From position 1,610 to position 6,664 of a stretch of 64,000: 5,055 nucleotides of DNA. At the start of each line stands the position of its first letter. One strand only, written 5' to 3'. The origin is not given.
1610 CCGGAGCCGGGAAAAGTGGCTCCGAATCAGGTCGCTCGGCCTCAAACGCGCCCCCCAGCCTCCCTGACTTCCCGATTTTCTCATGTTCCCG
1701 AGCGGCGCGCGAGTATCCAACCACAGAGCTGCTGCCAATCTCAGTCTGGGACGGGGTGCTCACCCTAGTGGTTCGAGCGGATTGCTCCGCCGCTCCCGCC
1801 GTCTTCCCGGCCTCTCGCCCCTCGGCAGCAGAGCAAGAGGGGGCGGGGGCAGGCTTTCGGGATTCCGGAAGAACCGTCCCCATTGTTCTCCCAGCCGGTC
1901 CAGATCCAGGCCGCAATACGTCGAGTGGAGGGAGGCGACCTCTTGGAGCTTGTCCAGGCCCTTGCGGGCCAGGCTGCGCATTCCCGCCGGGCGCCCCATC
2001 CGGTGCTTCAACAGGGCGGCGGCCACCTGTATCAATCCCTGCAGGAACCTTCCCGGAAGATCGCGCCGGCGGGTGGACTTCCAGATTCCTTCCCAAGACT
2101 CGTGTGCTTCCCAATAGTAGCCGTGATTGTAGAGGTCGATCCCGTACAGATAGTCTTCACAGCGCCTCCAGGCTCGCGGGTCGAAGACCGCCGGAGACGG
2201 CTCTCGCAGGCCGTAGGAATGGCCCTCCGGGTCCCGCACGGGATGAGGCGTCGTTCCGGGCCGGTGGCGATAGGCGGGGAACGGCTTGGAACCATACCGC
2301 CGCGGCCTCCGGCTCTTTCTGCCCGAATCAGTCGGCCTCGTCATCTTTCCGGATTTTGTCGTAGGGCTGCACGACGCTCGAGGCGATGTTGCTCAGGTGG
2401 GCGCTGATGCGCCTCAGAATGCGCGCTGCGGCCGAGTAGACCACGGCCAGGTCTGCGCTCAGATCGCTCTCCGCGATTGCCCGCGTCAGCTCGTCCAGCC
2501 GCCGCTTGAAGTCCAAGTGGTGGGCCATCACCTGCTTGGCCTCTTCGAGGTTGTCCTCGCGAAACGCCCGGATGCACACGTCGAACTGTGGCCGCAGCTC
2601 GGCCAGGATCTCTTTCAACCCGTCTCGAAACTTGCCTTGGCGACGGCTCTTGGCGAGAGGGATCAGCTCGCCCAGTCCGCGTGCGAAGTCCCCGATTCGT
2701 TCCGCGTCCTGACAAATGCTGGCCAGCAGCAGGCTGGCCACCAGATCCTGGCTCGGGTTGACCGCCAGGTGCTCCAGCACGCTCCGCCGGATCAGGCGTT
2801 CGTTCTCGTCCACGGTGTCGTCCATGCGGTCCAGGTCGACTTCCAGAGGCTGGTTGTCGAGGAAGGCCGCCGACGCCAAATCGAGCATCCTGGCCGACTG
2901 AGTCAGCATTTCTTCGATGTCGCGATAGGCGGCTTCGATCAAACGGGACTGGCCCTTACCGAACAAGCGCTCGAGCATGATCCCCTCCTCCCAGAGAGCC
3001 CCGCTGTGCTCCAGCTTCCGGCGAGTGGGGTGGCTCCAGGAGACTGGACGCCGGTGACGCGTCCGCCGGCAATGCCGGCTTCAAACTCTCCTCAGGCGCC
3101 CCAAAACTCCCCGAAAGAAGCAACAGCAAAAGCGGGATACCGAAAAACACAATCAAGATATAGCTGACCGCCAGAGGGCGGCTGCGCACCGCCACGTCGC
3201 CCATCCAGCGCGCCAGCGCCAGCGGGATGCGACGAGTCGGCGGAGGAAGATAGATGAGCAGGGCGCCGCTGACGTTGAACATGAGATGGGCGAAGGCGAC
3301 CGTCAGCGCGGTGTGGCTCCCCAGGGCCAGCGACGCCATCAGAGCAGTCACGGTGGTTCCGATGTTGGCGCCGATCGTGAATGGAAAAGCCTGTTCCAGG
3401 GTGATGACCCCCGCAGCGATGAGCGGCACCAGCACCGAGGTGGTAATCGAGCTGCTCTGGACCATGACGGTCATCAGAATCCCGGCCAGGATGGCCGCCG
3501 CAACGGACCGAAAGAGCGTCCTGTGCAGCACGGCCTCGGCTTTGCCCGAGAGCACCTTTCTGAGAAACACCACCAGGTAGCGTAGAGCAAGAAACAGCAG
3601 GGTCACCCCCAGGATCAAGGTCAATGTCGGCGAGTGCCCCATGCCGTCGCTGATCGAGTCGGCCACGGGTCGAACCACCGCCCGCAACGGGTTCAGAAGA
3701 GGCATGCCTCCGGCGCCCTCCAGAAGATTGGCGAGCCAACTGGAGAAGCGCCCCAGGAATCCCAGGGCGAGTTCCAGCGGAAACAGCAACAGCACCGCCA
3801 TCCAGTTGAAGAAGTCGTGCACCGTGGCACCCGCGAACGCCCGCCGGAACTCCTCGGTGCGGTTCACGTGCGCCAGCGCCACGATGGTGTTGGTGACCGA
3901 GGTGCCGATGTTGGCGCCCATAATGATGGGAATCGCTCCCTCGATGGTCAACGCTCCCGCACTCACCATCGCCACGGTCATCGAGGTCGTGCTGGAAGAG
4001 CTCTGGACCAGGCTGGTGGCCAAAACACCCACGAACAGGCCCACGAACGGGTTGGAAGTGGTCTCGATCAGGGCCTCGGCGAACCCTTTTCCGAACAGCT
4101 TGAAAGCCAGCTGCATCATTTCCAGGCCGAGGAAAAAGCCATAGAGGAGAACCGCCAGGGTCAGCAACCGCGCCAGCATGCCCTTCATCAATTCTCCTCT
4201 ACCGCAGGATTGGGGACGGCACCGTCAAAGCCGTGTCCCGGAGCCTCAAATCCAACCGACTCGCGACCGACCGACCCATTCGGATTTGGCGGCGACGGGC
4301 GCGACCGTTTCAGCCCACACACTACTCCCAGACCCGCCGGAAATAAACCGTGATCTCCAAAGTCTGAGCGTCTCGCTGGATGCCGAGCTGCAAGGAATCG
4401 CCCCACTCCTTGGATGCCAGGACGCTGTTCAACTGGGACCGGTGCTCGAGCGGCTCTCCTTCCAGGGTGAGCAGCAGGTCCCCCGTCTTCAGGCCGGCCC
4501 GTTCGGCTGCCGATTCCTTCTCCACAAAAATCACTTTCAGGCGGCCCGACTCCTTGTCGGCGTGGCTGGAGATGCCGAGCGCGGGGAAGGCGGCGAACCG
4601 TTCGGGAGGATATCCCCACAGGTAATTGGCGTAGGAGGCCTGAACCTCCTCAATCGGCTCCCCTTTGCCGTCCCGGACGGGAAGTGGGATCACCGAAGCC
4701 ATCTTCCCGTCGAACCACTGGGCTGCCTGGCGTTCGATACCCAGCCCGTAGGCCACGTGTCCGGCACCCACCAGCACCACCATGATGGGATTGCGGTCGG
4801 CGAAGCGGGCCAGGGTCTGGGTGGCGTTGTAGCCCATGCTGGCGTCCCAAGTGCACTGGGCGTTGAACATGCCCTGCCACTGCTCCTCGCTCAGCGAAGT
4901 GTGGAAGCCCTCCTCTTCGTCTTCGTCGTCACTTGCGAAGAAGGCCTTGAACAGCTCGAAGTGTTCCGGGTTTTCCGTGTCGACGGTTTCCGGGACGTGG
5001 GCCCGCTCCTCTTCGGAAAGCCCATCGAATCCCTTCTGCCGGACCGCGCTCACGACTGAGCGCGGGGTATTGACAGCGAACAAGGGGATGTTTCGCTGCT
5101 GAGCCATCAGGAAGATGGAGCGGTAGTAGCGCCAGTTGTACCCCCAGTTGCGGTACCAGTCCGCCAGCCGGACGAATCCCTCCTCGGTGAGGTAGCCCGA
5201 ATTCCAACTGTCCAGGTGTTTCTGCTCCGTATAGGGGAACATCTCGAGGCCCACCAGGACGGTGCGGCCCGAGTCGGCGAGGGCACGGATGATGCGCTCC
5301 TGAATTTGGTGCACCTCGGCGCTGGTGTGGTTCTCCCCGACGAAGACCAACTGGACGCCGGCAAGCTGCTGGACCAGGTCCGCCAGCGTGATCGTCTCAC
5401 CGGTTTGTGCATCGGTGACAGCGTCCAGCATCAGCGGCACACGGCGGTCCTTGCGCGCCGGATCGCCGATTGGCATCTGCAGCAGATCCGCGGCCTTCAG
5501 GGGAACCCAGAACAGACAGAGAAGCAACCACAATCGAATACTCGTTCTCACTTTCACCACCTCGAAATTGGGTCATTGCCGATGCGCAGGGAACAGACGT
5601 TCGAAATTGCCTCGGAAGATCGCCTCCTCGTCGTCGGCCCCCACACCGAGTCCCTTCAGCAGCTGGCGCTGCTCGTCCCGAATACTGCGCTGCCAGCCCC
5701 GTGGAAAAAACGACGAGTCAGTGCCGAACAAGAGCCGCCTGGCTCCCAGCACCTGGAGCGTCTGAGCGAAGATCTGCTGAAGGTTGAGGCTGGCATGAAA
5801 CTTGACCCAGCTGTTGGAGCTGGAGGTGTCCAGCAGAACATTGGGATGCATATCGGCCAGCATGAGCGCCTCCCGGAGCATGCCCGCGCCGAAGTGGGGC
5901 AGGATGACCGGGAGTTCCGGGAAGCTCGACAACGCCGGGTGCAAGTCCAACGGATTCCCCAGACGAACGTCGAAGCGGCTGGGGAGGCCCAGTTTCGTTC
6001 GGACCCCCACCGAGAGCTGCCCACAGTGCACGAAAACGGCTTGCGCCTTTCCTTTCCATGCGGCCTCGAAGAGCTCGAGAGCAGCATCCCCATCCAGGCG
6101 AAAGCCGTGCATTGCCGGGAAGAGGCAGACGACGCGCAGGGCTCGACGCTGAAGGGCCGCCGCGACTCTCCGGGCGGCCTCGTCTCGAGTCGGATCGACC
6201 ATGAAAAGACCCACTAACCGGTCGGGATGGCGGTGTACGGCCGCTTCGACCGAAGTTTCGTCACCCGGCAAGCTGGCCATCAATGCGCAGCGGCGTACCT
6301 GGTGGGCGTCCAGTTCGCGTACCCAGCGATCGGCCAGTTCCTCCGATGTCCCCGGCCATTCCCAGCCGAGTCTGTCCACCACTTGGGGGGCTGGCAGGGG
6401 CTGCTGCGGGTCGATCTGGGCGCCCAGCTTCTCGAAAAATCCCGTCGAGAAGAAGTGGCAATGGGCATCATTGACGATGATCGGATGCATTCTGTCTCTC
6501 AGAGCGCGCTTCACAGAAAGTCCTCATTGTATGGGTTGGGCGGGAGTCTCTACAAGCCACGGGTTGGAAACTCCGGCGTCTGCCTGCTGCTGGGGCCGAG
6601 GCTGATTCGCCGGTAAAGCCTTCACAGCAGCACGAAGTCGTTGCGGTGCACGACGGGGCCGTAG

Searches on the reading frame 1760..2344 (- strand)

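Call 43: search_protein_families(library=pfam, proteins=[window:1760-2344:-], max_evalue=0.001)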
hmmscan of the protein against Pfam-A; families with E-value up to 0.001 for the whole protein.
window:1760-2344:- (194 aa): 1 family
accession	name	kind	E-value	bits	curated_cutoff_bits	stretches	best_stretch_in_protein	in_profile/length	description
PF03745.19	DUF309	-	8.8e-20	70.6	27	1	66-125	2-59/59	Domain of unknown function (DUF309)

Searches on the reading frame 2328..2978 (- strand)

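Call 43: search_protein_families(library=pfam, proteins=[window:2328-2978:-], max_evalue=0.001)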
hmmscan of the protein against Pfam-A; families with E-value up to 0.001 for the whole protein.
window:2328-2978:- (216 aa): 1 family
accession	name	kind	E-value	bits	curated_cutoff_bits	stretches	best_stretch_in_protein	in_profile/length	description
PF01895.24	PhoU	-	2.6e-14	53.8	23.5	2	21-104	1-87/89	PhoU domain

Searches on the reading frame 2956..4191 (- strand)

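Call 43: search_protein_families(library=pfam, proteins=[window:2956-4191:-], max_evalue=0.001)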
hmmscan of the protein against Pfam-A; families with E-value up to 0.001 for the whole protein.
window:2956-4191:- (411 aa): 1 family
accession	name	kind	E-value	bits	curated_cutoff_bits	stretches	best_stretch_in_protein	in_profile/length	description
PF02690.20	Na_Pi_cotrans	-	2.2e-41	141.5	29.1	2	19-106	2-90/137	Na+/Pi-cotransporter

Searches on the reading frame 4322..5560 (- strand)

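Call 43: search_protein_families(library=pfam, proteins=[window:4322-5560:-], max_evalue=0.001)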
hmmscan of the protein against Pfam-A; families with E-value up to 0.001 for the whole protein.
window:4322-5560:- (412 aa): 4 families
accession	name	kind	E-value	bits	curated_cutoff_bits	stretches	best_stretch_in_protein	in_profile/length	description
PF04187.18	Cofac_haem_bdg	-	2.6e-54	184.9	27.7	1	62-277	1-211/213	Haem-binding uptake, Tiki superfamily, ChaN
PF13180.12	PDZ_2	-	9.8e-12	45.4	27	1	326-405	1-78/80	PDZ domain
PF00595.29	PDZ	-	9.7e-08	32.7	23.2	1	328-395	12-81/81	PDZ domain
PF17820.7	PDZ_6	-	2e-05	24.7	27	1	346-383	5-42/54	PDZ domain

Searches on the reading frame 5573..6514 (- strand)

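Call 43: search_protein_families(library=pfam, proteins=[window:5573-6514:-], max_evalue=0.001)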
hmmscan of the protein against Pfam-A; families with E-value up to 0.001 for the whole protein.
window:5573-6514:- (313 aa): 1 family
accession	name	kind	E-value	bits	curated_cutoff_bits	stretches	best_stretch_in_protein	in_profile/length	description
PF04909.20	Amidohydro_2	-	7e-26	92.1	26.4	1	69-309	48-288/289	Amidohydrolase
